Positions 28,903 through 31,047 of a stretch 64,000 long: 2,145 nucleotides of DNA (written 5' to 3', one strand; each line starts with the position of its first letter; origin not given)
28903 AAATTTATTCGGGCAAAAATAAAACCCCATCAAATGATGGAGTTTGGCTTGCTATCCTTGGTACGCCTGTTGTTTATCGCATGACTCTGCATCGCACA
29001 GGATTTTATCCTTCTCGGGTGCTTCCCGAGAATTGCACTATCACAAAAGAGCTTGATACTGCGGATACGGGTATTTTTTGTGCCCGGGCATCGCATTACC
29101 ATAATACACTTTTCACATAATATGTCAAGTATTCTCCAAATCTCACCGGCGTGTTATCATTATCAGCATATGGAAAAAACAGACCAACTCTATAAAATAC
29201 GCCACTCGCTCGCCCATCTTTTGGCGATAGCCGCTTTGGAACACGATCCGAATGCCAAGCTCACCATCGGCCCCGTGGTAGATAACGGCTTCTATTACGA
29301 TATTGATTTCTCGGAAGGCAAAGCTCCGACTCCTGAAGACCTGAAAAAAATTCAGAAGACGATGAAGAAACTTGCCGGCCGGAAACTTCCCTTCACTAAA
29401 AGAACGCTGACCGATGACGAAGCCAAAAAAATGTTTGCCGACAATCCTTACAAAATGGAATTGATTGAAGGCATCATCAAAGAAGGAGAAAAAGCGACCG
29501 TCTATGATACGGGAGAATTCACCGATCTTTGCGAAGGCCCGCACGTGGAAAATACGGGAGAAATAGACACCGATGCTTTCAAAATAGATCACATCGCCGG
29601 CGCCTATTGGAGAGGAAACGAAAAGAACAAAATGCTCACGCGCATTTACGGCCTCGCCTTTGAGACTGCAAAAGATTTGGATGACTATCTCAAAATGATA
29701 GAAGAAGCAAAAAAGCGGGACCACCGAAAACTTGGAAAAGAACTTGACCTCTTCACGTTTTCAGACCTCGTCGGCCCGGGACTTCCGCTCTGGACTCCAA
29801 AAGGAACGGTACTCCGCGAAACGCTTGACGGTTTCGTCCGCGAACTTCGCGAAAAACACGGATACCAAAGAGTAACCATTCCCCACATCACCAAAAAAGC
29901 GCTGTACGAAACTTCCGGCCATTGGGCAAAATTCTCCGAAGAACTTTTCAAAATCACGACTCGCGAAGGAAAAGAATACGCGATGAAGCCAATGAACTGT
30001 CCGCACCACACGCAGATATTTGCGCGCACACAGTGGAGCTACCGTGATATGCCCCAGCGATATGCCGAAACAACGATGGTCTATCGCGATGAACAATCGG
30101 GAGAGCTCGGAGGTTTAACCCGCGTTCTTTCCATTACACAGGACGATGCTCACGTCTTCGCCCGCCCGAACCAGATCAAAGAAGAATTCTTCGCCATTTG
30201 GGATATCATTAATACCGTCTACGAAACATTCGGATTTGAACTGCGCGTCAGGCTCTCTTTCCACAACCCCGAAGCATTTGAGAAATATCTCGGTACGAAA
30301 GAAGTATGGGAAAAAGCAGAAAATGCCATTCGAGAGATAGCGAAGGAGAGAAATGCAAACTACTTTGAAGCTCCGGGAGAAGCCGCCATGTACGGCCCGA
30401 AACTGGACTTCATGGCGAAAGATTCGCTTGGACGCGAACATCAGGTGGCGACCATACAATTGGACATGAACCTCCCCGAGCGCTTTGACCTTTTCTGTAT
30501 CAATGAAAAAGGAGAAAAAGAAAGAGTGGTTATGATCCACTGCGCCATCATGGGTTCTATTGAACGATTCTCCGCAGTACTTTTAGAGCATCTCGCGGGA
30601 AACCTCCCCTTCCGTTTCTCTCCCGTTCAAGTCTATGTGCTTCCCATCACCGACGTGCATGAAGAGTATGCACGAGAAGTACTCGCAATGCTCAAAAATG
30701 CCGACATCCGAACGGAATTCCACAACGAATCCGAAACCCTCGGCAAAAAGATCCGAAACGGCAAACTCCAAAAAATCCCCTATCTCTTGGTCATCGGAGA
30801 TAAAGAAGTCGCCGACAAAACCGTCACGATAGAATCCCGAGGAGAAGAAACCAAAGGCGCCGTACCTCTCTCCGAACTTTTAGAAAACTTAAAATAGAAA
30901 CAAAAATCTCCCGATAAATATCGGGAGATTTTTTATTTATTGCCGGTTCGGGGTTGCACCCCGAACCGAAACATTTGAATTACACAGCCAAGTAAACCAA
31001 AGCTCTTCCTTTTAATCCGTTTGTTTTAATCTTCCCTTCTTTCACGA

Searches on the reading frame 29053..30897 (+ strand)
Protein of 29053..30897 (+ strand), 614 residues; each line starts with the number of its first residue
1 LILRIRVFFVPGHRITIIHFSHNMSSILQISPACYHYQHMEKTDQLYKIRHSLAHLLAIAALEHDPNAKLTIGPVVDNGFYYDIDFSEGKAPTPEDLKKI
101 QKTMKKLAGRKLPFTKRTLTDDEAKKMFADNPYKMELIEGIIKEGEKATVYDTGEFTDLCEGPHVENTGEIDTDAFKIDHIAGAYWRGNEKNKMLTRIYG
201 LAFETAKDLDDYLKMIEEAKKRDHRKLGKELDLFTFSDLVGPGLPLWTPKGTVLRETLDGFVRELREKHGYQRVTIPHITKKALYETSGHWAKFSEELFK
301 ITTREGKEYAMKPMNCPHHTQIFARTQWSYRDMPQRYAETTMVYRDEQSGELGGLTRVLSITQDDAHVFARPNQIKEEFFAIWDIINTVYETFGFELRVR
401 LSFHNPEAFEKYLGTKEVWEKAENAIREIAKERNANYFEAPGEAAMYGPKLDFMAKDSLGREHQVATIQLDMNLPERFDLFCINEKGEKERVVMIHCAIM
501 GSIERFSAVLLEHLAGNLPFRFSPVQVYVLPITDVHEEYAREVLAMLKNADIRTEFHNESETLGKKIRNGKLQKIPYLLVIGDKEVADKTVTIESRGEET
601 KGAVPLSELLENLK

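Call 64: search_protein_families(library=pfam, proteins=[window:29053-30897:+], max_evalue=0.00001)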
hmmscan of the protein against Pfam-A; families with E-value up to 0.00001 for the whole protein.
window:29053-30897:+ (614 aa): 3 families
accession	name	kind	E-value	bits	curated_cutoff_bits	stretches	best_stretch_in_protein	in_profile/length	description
PF00587.30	tRNA-synt_2b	-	3e-42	145.1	29.3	1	299-513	1-178/179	tRNA synthetase class II core domain (G, H, P, S and T)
PF03129.25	HGTP_anticodon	-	6.8e-23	81.1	21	1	526-614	1-92/94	Anticodon binding domain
PF07973.19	tRNA_SAD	-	3e-14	53.1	24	1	149-199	2-44/44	Threonyl and Alanyl tRNA synthetase second additional domain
